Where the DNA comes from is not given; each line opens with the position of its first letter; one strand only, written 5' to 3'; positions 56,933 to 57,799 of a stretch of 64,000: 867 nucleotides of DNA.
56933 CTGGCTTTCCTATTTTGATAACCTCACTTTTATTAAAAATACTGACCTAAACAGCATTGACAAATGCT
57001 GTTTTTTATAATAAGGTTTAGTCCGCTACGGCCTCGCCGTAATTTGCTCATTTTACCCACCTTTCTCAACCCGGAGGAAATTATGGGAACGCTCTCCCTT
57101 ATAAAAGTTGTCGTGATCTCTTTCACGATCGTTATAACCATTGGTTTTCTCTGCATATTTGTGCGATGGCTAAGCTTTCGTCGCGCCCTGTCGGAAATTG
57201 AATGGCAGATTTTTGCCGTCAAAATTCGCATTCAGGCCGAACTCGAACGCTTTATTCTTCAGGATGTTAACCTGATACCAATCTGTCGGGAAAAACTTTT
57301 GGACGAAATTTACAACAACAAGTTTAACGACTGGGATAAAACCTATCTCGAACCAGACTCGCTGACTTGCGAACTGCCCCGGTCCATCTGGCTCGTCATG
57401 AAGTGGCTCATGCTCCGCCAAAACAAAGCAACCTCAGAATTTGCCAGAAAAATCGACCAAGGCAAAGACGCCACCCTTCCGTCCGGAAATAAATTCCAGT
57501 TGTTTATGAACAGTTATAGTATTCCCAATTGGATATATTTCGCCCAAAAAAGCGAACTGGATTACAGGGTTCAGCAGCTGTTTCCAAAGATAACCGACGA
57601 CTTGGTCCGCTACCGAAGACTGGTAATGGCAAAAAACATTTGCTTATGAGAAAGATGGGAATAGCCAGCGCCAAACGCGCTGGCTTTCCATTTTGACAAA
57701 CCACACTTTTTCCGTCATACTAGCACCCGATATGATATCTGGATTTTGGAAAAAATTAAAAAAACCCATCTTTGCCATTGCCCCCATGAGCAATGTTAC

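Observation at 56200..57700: Tandemly duplicated gene cassette whose non-coding flanks are far more conserved than the coding regions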

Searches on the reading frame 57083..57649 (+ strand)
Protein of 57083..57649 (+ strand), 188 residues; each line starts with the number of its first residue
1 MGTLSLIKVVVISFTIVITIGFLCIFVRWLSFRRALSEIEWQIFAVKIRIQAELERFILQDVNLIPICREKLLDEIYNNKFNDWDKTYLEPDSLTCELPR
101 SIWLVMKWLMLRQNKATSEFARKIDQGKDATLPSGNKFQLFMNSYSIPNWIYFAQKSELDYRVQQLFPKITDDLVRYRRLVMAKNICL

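Call 9: search_protein_families(library=pfam, proteins=[window:57083-57649:+], max_evalue=1)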
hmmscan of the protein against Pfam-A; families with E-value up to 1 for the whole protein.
window:57083-57649:+ (188 aa): 2 families
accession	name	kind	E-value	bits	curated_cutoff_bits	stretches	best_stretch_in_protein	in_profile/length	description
PF08006.16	HAAS_TM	-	0.0018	18.8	28.3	1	3-51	16-62/117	HAAS transmembrane region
PF06305.16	LapA_dom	-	0.42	11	28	1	3-40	16-53/64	Lipopolysaccharide assembly protein A domain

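Call 19: search_protein_families(library=phrogs, proteins=[window:57083-57649:+], max_evalue=1)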
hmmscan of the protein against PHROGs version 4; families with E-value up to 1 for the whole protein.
window:57083-57649:+ (188 aa): 0 families

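Call 20: search_protein_families(library=padloc, proteins=[window:57083-57649:+], max_evalue=1)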
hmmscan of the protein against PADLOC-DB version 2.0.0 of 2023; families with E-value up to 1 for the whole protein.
window:57083-57649:+ (188 aa): 0 families

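Call 73: list_cluster_members(proteins=[L010:5164-6798:-, window:57083-57646:+, window:55358-56194:+])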
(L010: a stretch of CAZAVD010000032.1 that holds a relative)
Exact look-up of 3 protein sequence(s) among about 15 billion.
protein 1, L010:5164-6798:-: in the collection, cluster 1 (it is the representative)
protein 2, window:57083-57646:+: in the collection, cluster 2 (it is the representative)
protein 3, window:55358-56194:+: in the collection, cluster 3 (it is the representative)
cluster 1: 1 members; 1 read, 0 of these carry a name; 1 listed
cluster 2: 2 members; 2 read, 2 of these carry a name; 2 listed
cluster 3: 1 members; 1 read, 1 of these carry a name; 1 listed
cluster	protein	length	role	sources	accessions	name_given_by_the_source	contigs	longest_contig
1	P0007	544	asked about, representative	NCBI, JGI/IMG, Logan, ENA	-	-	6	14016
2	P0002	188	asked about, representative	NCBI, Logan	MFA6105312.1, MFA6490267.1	MAG: hypothetical protein WC725_01785 [Patescibacteria group bacterium]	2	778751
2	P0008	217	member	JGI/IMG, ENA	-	hypothetical protein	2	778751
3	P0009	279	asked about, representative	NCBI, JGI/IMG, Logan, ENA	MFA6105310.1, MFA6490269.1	MAG: bifunctional 5,10-methylenetetrahydrofolate ... | methylenetetrahydrofolate dehydrogenase (NADP+)/methenyltetrahydrofolate cyclohydrolase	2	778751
